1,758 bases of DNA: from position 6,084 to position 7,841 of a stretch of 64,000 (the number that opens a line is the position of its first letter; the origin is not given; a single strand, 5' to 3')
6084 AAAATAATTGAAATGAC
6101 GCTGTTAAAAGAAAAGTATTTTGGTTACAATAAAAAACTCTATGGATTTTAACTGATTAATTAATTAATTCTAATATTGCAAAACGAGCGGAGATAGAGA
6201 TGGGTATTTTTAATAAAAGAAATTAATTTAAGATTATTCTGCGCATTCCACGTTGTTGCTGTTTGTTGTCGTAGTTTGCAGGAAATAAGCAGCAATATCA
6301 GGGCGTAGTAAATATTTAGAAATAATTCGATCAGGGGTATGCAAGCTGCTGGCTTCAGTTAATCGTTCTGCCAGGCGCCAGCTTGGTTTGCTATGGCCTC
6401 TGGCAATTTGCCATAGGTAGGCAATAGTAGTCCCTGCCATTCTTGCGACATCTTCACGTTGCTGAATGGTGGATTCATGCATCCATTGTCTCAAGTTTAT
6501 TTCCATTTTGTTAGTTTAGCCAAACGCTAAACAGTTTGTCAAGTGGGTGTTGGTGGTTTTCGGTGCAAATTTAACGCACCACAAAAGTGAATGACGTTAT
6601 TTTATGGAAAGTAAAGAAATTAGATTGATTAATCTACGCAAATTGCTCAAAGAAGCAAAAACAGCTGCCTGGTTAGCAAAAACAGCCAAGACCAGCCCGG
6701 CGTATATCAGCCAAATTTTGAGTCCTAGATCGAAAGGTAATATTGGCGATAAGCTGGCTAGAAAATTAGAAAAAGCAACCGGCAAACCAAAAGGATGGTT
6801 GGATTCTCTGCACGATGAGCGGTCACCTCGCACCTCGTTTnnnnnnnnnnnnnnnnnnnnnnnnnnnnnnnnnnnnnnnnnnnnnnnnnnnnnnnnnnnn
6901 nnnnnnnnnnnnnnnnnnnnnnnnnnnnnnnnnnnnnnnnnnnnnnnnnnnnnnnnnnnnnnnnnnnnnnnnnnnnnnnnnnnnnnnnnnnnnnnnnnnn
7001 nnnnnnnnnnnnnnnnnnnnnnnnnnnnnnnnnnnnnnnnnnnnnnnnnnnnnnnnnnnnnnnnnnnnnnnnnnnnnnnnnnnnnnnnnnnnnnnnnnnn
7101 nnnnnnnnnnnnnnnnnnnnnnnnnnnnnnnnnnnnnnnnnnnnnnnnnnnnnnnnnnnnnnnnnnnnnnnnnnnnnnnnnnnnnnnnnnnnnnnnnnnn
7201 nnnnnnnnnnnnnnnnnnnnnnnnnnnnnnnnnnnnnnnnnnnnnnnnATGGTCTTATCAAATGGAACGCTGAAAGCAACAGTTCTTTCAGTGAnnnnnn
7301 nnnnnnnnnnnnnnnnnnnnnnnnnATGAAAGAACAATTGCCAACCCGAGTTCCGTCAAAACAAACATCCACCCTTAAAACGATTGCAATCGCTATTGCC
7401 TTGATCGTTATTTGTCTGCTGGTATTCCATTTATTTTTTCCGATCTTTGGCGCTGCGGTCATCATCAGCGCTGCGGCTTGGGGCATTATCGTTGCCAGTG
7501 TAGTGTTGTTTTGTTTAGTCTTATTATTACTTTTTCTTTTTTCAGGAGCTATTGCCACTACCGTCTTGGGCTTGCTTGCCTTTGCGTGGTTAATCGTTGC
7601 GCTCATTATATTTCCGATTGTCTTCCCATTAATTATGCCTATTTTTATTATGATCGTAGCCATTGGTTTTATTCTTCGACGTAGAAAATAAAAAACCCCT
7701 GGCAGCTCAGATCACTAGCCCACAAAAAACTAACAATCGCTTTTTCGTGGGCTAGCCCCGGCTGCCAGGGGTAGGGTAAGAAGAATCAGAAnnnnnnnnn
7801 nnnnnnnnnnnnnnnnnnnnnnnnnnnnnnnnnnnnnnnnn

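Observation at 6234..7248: Orphan Cro/CI switch with a non-cleavable repressor, embedded among core genes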

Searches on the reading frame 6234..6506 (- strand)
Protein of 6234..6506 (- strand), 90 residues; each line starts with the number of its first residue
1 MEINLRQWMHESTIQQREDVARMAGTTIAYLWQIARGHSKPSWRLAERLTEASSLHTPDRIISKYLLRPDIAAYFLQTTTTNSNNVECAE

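Call 3: search_protein_families(library=pfam, proteins=[window:6234-6506:-], max_evalue=0.1)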
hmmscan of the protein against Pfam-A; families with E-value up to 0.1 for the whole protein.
window:6234-6506:- (90 aa): 2 families
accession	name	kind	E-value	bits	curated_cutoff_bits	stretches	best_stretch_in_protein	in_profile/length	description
PF13560.12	HTH_31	-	0.00036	21.2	27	1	17-52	17-53/64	Helix-turn-helix domain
PF01381.28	HTH_3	-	0.044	14.3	23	1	13-50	9-45/55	Helix-turn-helix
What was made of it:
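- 6234..6506 (-): Cro/YdaS-like small HTH gene (90 aa); start at ATG 6506. Weak HTH_31/HTH_3 match (call 3).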

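Call 4: search_protein_families(library=ncbifam, proteins=[window:6234-6506:-], max_evalue=0.1)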
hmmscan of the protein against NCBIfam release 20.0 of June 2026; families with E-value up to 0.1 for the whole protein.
window:6234-6506:- (90 aa): 1 family
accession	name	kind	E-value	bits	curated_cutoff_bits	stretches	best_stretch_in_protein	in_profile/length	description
NF010465.0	PRK13890.1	equivalog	0.032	14.3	96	1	9-58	14-60/121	conjugal transfer protein TrbA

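Call 36: find_homologous_proteins(query=window:6234-6506:-, max_evalue=0.01)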
Query window:6234-6506:- (90 aa): 2 proteins with E <= 0.01 among 2 candidates.
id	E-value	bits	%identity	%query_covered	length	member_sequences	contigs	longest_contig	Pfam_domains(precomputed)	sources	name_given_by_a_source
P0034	2.5e-47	176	100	91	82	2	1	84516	-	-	-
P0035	7.5e-37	142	71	100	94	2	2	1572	-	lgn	-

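Call 37: search_protein_families(library=phrogs, proteins=[window:6234-6506:-], max_evalue=0.01)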
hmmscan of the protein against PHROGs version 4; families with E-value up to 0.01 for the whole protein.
window:6234-6506:- (90 aa): 2 families
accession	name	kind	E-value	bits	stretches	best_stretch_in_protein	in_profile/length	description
phrog_10248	-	unknown function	8e-07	30.9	1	4-73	5-68/103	-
phrog_35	-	transcription regulation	0.0019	19.3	1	15-82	87-146/181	transcriptional repressor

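Call 58: find_related_loci(query=A5, collection=genome_contigs, flank=3000)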
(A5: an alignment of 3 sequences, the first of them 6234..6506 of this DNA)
Query A5 (90 aa) in genome_contigs; peptide patterns used: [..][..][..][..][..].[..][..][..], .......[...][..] (x = any residue, [..] = any of these).
158 stretches matched a pattern; 1 encode a relative of the query (tblastn E <= 1e-3); 1 distinct loci.
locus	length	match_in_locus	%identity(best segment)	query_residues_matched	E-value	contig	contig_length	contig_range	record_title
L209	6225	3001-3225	51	3-77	5e-23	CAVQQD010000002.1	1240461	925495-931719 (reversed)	MAG: uncultured Gammaproteobacteria bacterium isolate MFD00731.bin.1.206 genome assembly, contig: contig_667, whole geno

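Call 68: search_protein_families(library=pfam, alignment_id=A4, max_evalue=1)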
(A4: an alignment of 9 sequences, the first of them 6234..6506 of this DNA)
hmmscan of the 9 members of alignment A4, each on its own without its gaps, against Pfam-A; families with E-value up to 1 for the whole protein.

A. member 1, window:6234-6506:- (90 aa): 2 families
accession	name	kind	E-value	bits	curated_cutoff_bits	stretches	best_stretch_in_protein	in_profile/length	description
PF13560.12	HTH_31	-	0.00036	21.2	27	1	17-52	17-53/64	Helix-turn-helix domain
PF01381.28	HTH_3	-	0.044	14.3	23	1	13-50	9-45/55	Helix-turn-helix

B. families by the number of members that match (of 9 scanned): 4 families
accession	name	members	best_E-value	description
PF13560.12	HTH_31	2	0.00036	Helix-turn-helix domain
PF15943.11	YdaS_toxin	2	0.0034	Bacterial toxin YdaS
PF01381.28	HTH_3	1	0.044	Helix-turn-helix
PF21363.3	TRAF3_RING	1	0.1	TNF receptor-associated factor 2/3/5, RING domain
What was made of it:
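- On Cro/YdaS-like small HTH (PF15943 and phage Evi-type Cro): PF15943 is hit by only 2 of 9 homologs, best E 0.003 (call 68).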

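Call 73: search_solved_structures(query=A4, max_evalue=1)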
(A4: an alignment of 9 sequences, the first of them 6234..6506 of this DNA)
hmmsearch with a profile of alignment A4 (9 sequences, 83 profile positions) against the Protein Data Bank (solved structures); distinct sequences matched with E-value up to 1: 5.
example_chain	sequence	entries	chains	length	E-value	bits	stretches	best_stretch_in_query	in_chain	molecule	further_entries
8co2_A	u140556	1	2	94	6e-10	42.2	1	1-77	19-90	Putative antirepressor protein Cro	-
8c7k_A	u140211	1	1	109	8.8e-10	41.7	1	1-77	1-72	Phage antirepressor protein Cro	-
6jq1_A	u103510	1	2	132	0.43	13.8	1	5-47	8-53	Transcriptional regulator, XRE family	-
6rnz_A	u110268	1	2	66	0.44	13.8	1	2-48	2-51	HTH-type transcriptional regulator DdrOC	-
4ovr_A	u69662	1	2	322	0.82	12.9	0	7-40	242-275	TRAP dicarboxylate transporter, DctP subunit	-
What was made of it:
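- Checked: Its family profile hits solved 'phage Cro' chains 8co2/8c7k at E about 1e-9 (call 73).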

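Call 77: search_solved_structures(query=window:6234-6506:-, max_evalue=1, show_alignments=2)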
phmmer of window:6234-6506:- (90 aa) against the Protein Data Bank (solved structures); distinct sequences matched with E-value up to 1: 9.
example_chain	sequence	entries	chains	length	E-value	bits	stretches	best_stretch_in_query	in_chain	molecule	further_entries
6jq1_A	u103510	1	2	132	0.04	17.3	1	6-59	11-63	Transcriptional regulator, XRE family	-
6rnz_A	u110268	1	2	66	0.15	15.5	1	5-57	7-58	HTH-type transcriptional regulator DdrOC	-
6rmq_A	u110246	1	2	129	0.62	13.5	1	6-57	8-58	HTH-type transcriptional regulator DdrOC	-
6rnx_A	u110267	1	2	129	0.62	13.5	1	6-57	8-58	HTH-type transcriptional regulator DdrOC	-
7t5u_A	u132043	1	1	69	0.73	13.3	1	17-51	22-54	Helix-turn-helix domain-containing protein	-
2hne_A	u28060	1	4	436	0.74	13.3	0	22-73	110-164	L-fuconate dehydratase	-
2hxu_A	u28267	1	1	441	0.76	13.2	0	22-73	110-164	L-fuconate dehydratase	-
2hxt_A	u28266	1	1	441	0.76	13.2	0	22-73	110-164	L-fuconate dehydratase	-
1yey_A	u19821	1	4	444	0.77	13.2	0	22-73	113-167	L-fuconate dehydratase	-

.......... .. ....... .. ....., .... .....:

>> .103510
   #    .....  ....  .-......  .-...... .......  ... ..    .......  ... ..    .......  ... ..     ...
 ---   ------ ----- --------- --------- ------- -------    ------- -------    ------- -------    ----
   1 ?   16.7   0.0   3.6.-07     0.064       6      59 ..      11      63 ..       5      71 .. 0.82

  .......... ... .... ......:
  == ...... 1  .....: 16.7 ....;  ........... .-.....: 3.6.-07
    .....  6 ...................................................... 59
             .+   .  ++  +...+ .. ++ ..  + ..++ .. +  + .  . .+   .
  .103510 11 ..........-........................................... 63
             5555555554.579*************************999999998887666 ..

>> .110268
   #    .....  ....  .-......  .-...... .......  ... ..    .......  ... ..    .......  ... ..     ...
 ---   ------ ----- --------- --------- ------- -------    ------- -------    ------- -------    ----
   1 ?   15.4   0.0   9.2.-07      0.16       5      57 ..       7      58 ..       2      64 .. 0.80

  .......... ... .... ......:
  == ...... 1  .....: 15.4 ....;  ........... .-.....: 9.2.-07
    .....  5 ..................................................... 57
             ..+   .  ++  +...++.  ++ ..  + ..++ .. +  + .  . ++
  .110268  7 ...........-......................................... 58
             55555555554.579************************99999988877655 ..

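Call 80: predict_structure(alignment_id=A6)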
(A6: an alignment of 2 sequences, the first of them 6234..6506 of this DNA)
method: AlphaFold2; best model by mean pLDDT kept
length: 90 residues; sequences in the alignment: 2
mean_pLDDT: 52.9   pTM: 0.37
mean pLDDT of the five models: 52.9, 49.0, 47.6, 46.0, 42.9
residues with pLDDT >= 90: 0; 70-90: 6; 50-70: 44; < 50: 40
segments of 3 or more residues with pLDDT < 50: 1-3, 56-90
pLDDT, mean of each block of 10 residues (from residue 1): 58 71 65 59 54 48 43 43 34
secondary structure, 60 per line:
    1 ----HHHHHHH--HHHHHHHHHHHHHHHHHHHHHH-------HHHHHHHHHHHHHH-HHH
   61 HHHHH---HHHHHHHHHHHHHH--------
elements in order: H5-11 H14-35 H43-56 H58-65 H69-82
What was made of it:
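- On Cro/YdaS-like small HTH (PF15943 and phage Evi-type Cro): The AF2 model is too poor to use (pLDDT 53, call 80).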

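Call 98: search_protein_families(library=padloc, proteins=[window:6234-6506:-], max_evalue=0.001)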
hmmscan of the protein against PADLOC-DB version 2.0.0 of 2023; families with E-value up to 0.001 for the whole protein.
window:6234-6506:- (90 aa): 1 family
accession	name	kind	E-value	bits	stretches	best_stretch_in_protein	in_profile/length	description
PDLC04142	capH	-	3.7e-05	22.7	1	4-73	10-72/103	capH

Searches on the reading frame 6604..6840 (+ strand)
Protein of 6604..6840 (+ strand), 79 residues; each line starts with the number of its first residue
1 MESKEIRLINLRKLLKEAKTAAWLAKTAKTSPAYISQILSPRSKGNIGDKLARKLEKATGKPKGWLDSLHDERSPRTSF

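Call 78: search_solved_structures(query=window:6604-6840:+, max_evalue=1, show_alignments=2)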
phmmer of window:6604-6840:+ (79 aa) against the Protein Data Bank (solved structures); distinct sequences matched with E-value up to 1: 3.
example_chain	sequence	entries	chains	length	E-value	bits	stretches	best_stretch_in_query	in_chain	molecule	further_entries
7nkv_A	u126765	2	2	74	6.6e-06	29.8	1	1-73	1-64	Phage repressor protein CI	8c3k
8c3l_A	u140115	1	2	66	9.7e-06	29.2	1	1-71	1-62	Phage repressor protein CI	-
8vd6_A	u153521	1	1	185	0.0031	21.3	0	4-40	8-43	CAP REPEAT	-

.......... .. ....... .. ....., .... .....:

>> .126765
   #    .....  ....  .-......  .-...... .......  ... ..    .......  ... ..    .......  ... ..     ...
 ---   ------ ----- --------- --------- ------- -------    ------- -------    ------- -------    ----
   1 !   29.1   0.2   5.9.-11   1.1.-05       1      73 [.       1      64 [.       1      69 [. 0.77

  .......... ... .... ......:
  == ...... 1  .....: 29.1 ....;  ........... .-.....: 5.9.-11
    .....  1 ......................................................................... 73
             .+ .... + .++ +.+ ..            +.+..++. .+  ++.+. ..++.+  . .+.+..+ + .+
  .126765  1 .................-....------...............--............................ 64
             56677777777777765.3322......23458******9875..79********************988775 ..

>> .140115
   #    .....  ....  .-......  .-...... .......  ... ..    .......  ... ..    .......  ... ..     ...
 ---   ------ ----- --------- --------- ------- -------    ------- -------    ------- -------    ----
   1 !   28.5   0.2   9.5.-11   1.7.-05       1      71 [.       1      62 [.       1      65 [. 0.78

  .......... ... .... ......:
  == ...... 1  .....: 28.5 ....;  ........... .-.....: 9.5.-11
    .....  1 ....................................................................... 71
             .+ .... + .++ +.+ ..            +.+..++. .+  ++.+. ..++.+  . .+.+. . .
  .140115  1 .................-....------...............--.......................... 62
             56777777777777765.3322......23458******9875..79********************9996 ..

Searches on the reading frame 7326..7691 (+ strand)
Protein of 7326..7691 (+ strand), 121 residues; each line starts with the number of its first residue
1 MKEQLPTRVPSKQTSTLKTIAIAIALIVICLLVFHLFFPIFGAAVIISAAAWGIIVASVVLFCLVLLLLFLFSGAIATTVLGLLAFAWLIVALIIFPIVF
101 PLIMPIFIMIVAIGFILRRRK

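Call 3: search_protein_families(library=pfam, proteins=[window:7326-7691:+], max_evalue=0.1)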
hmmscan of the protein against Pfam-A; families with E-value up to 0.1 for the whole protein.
window:7326-7691:+ (121 aa): 0 families

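Call 4: search_protein_families(library=ncbifam, proteins=[window:7326-7691:+], max_evalue=0.1)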
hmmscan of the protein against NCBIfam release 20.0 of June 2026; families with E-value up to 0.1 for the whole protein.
window:7326-7691:+ (121 aa): 0 families

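Call 37: search_protein_families(library=phrogs, proteins=[window:7326-7691:+], max_evalue=0.01)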
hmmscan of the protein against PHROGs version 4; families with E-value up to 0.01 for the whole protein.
window:7326-7691:+ (121 aa): 0 families

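Call 98: search_protein_families(library=padloc, proteins=[window:7326-7691:+], max_evalue=0.001)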
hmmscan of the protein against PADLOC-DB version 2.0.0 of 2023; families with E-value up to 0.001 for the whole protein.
window:7326-7691:+ (121 aa): 0 families
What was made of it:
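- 7326..7691 (+): 121-aa multi-pass membrane protein, 78 nt downstream on the same strand. It is syntenic only in the window clade. It may be co-transcribed, but whether it belongs to the unit is uncertain. No Pfam, PHROG or PADLOC match (calls 3, 37, 98).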
